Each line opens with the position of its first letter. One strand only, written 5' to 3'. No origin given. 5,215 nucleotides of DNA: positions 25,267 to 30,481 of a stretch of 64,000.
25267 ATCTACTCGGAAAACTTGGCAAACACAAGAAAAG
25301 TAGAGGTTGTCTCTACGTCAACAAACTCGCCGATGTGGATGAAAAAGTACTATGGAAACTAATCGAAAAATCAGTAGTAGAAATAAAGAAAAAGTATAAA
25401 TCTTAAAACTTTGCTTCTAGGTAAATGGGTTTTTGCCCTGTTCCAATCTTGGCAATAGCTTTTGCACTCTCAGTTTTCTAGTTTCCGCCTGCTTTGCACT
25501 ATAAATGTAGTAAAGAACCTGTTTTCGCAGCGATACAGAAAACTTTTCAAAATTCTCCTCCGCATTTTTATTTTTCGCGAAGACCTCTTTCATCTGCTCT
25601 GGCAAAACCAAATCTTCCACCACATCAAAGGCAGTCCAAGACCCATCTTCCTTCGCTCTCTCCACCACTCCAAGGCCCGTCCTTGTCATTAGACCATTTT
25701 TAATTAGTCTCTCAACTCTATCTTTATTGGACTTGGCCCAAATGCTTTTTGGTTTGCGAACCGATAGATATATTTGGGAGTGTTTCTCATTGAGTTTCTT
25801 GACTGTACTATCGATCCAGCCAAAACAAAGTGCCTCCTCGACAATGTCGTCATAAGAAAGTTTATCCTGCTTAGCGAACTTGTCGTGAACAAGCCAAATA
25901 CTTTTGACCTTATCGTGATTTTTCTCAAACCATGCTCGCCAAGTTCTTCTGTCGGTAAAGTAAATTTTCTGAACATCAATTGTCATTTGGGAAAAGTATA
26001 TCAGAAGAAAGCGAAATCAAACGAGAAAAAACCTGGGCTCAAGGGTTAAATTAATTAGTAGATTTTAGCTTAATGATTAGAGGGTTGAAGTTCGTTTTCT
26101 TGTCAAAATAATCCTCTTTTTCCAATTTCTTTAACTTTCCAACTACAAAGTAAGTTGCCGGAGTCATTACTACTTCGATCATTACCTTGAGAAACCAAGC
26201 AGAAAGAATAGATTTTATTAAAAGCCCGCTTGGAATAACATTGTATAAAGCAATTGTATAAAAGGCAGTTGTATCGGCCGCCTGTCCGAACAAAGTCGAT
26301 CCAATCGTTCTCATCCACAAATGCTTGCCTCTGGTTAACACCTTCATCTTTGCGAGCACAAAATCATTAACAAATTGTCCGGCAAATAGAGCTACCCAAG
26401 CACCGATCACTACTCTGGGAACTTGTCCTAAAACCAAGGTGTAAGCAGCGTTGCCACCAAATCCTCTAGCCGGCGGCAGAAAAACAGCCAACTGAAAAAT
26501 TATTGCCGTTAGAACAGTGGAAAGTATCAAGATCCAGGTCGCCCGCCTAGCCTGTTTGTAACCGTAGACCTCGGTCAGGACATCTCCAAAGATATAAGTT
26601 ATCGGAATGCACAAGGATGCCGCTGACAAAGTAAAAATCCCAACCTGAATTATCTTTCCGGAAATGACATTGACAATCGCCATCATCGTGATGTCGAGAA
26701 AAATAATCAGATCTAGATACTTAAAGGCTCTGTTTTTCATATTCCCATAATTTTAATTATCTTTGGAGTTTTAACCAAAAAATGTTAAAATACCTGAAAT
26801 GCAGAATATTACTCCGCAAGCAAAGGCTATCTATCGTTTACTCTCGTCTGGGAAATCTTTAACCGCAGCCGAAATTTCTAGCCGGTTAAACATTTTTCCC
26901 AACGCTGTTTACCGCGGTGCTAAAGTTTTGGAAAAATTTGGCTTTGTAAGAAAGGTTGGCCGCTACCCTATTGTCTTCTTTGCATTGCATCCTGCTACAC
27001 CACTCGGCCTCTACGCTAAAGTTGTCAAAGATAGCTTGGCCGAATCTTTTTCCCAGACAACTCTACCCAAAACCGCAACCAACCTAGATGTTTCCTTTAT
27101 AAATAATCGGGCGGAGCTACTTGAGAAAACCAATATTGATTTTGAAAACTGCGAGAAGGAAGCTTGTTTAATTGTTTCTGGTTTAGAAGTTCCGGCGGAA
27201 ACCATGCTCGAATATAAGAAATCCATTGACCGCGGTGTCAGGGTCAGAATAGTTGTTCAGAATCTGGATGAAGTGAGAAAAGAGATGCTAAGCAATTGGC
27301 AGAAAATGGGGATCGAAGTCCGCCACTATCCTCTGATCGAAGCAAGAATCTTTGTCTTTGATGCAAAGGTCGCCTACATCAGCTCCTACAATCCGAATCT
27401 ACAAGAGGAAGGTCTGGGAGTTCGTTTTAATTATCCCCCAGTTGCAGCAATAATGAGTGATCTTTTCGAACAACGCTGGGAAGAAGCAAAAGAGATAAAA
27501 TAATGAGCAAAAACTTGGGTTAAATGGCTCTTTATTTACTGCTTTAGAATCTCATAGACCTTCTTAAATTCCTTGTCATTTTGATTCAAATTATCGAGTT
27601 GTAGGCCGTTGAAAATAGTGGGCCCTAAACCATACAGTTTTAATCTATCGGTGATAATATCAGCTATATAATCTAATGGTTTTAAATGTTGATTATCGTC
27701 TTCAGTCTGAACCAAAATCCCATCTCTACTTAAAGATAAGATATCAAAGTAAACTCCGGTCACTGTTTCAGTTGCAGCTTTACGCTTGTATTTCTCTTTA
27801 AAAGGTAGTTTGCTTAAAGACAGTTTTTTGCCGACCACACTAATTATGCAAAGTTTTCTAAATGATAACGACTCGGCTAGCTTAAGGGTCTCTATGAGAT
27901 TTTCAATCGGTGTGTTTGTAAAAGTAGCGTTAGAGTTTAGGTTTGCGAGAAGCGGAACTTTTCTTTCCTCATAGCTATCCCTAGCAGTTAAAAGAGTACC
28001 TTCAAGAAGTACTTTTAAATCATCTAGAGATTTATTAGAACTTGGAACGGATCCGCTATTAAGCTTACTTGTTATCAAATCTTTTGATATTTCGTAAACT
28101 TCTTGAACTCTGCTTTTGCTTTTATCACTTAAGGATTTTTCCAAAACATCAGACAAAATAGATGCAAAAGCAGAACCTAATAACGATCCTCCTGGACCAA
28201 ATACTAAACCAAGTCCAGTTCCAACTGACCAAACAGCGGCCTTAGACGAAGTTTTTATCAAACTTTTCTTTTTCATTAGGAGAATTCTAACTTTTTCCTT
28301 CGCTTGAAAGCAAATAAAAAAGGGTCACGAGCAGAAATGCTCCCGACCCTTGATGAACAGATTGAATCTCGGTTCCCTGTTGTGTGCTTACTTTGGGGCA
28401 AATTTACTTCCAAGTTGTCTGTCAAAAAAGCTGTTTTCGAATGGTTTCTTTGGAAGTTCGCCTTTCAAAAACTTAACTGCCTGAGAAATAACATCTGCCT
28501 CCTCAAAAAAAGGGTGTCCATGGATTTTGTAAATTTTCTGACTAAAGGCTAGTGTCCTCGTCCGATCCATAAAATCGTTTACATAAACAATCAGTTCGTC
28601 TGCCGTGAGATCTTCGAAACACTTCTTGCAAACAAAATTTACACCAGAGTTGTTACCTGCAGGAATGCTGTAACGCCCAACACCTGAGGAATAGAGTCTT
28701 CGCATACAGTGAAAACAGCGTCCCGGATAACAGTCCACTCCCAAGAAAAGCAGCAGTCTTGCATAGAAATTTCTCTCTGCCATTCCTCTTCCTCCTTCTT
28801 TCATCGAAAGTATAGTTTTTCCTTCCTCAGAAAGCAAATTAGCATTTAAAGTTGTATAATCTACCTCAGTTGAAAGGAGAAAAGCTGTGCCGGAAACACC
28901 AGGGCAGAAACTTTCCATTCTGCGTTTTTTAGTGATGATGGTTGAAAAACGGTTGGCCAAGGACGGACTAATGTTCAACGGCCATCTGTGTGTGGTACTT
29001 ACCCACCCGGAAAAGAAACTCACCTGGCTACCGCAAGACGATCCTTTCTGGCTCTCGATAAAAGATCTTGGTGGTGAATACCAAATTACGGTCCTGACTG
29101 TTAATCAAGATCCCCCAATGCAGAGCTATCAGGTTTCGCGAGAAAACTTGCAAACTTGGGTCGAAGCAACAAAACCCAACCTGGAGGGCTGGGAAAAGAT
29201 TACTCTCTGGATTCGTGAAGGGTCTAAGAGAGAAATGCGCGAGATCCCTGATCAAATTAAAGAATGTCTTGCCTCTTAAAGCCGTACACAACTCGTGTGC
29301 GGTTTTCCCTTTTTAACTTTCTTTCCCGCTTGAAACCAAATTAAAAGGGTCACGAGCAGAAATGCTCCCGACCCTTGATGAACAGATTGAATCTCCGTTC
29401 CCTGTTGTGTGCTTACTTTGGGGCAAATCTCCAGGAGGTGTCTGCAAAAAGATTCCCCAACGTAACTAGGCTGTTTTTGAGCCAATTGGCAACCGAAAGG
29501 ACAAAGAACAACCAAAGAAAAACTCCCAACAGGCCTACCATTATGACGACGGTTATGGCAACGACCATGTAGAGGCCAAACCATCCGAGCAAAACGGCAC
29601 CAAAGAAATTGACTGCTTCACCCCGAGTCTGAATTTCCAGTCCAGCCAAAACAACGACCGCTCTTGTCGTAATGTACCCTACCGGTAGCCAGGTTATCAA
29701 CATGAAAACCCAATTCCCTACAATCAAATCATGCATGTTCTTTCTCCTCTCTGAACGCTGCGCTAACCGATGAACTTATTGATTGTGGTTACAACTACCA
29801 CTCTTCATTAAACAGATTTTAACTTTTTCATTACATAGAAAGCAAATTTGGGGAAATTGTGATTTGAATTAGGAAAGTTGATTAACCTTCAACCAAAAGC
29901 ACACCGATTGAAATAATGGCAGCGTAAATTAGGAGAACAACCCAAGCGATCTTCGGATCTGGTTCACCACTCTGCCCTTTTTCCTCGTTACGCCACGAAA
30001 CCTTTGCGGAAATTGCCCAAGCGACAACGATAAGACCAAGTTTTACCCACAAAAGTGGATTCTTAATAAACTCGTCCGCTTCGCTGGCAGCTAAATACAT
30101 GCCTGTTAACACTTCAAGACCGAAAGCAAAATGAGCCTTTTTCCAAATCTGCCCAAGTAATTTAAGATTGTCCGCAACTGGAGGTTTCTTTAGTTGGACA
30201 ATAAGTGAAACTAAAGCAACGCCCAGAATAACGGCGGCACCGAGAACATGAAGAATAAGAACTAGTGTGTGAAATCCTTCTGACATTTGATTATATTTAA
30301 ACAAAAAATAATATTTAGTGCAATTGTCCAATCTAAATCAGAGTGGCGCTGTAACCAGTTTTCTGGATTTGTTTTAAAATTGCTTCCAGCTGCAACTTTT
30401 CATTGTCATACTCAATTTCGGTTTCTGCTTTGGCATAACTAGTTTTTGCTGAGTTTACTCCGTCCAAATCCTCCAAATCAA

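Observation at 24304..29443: Duplicated self-contained cassette (extended -10 promoter + 130-aa gene + terminator) and a second ~100-bp 3' module shared by unrelated genes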

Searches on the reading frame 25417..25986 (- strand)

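Call 9: search_protein_families(library=pfam, max_evalue=0.01, proteins=[window:25417-25986:-])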
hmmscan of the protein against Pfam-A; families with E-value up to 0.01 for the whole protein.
window:25417-25986:- (189 aa): 1 family
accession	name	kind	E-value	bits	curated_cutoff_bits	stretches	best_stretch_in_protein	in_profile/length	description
PF13376.11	OmdA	-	1.2e-15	57.6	25.6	1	126-184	2-60/60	Bacteriocin-protection, YdeI or OmpD-Associated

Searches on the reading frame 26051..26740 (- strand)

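Call 9: search_protein_families(library=pfam, max_evalue=0.01, proteins=[window:26051-26740:-])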
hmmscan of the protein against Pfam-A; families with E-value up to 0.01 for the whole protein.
window:26051-26740:- (229 aa): 2 families
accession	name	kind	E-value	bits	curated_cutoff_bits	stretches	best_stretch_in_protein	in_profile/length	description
PF02592.20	Vut_1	-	8.4e-45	153.3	27.2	1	40-199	2-152/152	Putative vitamin uptake transporter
PF10875.13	DUF2670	-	0.0049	17.4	25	1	168-217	11-58/145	Protein of unknown function (DUF2670)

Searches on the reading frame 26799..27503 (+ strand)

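Call 9: search_protein_families(library=pfam, max_evalue=0.01, proteins=[window:26799-27503:+])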
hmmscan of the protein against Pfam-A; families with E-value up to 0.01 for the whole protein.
window:26799-27503:+ (234 aa): 7 families
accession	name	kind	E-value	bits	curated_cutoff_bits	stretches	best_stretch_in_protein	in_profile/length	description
PF24217.1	DUF7436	-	1.1e-06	29.1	34.2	1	135-233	50-153/153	Family of unknown function (DUF7436)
PF13091.12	PLDc_2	-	3e-05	24.3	27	1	128-200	18-101/132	PLD-like domain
PF01978.25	TrmB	-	3.3e-05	24.1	25.6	1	11-65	13-67/68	Sugar-specific transcriptional regulator TrmB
PF11495.14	Regulator_TrmB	-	0.00019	21.2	22.2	1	139-234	42-136/233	Archaeal transcriptional regulator TrmB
PF08279.18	HTH_11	-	0.0018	18.6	25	1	9-56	3-44/55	HTH domain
PF12840.13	HTH_20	-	0.0022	18.4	27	1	9-52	7-50/51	Helix-turn-helix domain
PF01325.25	Fe_dep_repress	-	0.0068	17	26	0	9-51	11-53/60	Iron dependent repressor, N-terminal DNA binding domain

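Call 47: search_protein_families(library=padloc, max_evalue=0.01, proteins=[window:26799-27503:+])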
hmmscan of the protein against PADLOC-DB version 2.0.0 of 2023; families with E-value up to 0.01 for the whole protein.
window:26799-27503:+ (234 aa): 1 family
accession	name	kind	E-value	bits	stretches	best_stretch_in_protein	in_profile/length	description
PDLC02614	DrmC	-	0.00068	17.5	1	117-199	32-120/153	DrmC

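Call 48: search_protein_families(library=phrogs, max_evalue=0.01, proteins=[window:26799-27503:+])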
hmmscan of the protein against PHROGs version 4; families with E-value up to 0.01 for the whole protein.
window:26799-27503:+ (234 aa): 1 family
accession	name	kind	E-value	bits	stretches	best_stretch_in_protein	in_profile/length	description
phrog_13105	-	unknown function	0.0059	17.2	1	6-51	5-50/239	-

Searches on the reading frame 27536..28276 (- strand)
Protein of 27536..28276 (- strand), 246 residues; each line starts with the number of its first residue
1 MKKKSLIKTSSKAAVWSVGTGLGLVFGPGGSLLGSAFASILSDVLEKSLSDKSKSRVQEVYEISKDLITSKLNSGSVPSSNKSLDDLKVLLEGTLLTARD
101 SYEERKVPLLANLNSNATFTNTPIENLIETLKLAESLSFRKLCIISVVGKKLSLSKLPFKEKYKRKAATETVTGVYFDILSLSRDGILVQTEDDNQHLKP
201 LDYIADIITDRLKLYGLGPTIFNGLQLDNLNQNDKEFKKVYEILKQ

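Call 9: search_protein_families(library=pfam, max_evalue=0.01, proteins=[window:27536-28276:-])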
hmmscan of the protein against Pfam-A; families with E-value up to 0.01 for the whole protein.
window:27536-28276:- (246 aa): 0 families

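Call 47: search_protein_families(library=padloc, max_evalue=0.01, proteins=[window:27536-28276:-])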
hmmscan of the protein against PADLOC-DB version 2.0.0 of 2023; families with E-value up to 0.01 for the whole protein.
window:27536-28276:- (246 aa): 0 families

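Call 48: search_protein_families(library=phrogs, max_evalue=0.01, proteins=[window:27536-28276:-])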
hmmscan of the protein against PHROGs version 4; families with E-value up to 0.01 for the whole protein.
window:27536-28276:- (246 aa): 0 families

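Call 63: search_protein_families(library=ncbifam, max_evalue=0.1, proteins=[window:27536-28276:-])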
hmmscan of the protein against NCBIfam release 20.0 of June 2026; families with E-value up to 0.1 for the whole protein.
window:27536-28276:- (246 aa): 0 families

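Call 65: find_encoding_contigs(protein=window:27536-28276:-, flank=6000, max_places=10)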
Protein window:27536-28276:- (246 aa): 9 contigs read that carry it; 6 places shown.
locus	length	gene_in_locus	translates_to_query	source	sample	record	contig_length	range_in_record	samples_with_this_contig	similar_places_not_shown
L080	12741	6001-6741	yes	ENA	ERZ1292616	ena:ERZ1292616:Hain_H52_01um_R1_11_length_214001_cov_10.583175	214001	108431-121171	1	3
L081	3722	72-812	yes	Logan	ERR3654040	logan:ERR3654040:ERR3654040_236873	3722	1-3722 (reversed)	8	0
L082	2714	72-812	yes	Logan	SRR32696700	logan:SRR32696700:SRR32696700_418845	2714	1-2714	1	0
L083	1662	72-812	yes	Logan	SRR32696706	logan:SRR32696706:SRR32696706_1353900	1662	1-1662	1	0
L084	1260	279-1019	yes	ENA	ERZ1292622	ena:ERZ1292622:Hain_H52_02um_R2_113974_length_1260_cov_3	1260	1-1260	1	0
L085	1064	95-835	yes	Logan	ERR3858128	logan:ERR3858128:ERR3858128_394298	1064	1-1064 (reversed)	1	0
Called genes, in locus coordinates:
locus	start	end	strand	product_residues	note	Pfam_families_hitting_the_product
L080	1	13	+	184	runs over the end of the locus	-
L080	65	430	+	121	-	PF13473:Cupredoxin_1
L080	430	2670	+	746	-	PF00403:HMA, PF00122:E1-E2_ATPase, PF00702:Hydrolase, PF08282:Hydrolase_3 (weak)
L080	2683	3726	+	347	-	PF13386:DsbD_2, PF13473:Cupredoxin_1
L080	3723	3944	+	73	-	PF00403:HMA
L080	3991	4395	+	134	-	-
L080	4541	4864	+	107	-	-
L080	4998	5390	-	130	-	-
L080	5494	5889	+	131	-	-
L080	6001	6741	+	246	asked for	-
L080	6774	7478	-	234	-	PF24217:DUF7436 (weak)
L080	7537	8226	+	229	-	PF02592:Vut_1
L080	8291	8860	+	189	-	PF28474:DUF8412, PF13376:OmdA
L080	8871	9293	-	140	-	PF08818:DUF1801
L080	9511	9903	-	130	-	-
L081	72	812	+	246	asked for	-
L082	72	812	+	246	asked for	-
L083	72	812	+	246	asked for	-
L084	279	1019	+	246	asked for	-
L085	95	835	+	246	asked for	-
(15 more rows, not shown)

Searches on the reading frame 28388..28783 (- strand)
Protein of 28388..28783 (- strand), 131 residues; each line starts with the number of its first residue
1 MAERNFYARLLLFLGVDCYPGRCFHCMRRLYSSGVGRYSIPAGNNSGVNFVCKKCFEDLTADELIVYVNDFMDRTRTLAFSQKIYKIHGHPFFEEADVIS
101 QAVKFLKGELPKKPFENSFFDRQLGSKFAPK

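Call 9: search_protein_families(library=pfam, max_evalue=0.01, proteins=[window:28388-28783:-])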
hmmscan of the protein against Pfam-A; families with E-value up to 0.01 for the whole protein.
window:28388-28783:- (131 aa): 0 families

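Call 47: search_protein_families(library=padloc, max_evalue=0.01, proteins=[window:28388-28783:-])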
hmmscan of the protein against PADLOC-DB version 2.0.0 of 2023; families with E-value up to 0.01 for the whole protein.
window:28388-28783:- (131 aa): 0 families

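Call 48: search_protein_families(library=phrogs, max_evalue=0.01, proteins=[window:28388-28783:-])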
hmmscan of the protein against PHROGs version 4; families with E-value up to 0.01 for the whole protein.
window:28388-28783:- (131 aa): 0 families

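Call 49: find_homologous_proteins(query=window:28388-28783:-, max_evalue=0.01)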
Query window:28388-28783:- (131 aa): 1 proteins with E <= 0.01 among 8 candidates.
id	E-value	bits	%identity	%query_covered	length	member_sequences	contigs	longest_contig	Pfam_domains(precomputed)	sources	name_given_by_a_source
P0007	8.8e-62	225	98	80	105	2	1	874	-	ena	-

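Call 50: find_encoding_contigs(protein=P0007, flank=5000)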
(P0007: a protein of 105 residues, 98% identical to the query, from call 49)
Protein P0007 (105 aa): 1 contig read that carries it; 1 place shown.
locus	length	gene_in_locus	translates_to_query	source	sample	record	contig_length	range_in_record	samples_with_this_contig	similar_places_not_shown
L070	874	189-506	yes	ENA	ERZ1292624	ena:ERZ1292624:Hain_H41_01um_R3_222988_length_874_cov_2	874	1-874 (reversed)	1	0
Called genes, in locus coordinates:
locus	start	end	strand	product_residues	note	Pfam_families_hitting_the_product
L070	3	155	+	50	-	?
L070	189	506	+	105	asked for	-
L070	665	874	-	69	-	?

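Call 63: search_protein_families(library=ncbifam, max_evalue=0.1, proteins=[window:28388-28783:-])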
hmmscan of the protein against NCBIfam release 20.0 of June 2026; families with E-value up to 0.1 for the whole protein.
window:28388-28783:- (131 aa): 0 families

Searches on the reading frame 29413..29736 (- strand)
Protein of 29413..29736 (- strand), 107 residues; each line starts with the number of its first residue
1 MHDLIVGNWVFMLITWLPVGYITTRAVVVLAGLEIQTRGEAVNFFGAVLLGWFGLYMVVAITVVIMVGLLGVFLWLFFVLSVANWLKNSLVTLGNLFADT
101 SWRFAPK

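Call 9: search_protein_families(library=pfam, max_evalue=0.01, proteins=[window:29413-29736:-])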
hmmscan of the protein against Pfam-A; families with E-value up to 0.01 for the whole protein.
window:29413-29736:- (107 aa): 0 families

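Call 47: search_protein_families(library=padloc, max_evalue=0.01, proteins=[window:29413-29736:-])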
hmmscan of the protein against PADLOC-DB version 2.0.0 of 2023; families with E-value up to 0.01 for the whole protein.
window:29413-29736:- (107 aa): 0 families

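Call 48: search_protein_families(library=phrogs, max_evalue=0.01, proteins=[window:29413-29736:-])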
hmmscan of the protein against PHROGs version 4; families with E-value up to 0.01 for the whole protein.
window:29413-29736:- (107 aa): 0 families

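Call 55: find_homologous_proteins(query=window:29413-29736:-, max_evalue=0.01)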
Query window:29413-29736:- (107 aa): 1 proteins with E <= 0.01 among 21 candidates.
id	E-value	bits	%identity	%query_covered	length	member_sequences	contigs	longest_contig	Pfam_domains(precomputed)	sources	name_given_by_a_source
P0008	9.0e-61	221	100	100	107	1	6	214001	-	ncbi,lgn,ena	-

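Call 56: find_encoding_contigs(protein=P0008, flank=6000, max_places=10)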
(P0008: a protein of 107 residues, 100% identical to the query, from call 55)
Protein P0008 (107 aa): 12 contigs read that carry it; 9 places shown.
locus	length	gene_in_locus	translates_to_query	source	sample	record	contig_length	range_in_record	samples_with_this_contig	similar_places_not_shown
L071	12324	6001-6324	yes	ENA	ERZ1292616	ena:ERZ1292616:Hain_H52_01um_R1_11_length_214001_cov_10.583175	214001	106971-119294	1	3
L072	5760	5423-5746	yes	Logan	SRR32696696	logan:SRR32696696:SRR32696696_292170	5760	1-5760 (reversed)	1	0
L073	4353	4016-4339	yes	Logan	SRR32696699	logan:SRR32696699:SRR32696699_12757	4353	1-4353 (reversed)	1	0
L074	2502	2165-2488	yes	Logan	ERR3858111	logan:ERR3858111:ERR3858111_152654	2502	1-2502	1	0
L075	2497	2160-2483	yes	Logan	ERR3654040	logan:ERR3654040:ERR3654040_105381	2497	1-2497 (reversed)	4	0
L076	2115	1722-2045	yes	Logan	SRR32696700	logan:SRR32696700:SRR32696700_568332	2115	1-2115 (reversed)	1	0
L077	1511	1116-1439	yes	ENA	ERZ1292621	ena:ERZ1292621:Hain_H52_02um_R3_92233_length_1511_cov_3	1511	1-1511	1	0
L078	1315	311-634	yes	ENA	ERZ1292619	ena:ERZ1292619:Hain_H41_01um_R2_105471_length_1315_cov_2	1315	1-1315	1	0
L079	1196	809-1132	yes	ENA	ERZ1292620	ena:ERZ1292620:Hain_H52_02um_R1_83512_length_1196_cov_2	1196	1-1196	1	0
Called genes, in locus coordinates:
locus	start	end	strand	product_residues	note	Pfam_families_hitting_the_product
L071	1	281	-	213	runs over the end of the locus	-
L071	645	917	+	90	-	PF02583:Trns_repr_metal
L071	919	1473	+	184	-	-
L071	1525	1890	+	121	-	PF13473:Cupredoxin_1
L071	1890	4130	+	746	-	PF00403:HMA, PF00122:E1-E2_ATPase, PF00702:Hydrolase, PF08282:Hydrolase_3 (weak)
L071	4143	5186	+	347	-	PF13386:DsbD_2, PF13473:Cupredoxin_1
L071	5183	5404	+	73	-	PF00403:HMA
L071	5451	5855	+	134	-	-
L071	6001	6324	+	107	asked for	-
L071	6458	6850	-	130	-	-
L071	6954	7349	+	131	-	-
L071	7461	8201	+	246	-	-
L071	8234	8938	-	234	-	PF24217:DUF7436 (weak)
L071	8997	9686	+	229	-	PF02592:Vut_1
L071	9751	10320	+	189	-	PF28474:DUF8412, PF13376:OmdA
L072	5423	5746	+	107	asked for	-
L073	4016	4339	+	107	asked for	-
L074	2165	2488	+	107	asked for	-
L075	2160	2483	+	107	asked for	-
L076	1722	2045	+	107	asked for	-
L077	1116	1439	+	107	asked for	-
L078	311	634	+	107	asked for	-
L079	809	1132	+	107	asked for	-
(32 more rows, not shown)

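Call 63: search_protein_families(library=ncbifam, max_evalue=0.1, proteins=[window:29413-29736:-])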
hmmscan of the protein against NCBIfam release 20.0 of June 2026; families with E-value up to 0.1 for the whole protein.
window:29413-29736:- (107 aa): 0 families

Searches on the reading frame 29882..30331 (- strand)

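Call 9: search_protein_families(library=pfam, max_evalue=0.01, proteins=[window:29882-30331:-])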
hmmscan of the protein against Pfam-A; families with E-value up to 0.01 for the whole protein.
window:29882-30331:- (149 aa): 1 family
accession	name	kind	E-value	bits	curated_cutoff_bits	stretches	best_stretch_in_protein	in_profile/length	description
PF09980.14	DUF2214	-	0.0016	18.9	34.1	1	22-110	3-93/147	Predicted membrane protein (DUF2214)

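Call 47: search_protein_families(library=padloc, max_evalue=0.01, proteins=[window:29882-30331:-])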
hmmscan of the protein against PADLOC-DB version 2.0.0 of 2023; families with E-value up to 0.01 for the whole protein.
window:29882-30331:- (149 aa): 0 families

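Call 48: search_protein_families(library=phrogs, max_evalue=0.01, proteins=[window:29882-30331:-])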
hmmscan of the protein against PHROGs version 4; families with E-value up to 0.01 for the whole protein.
window:29882-30331:- (149 aa): 0 families
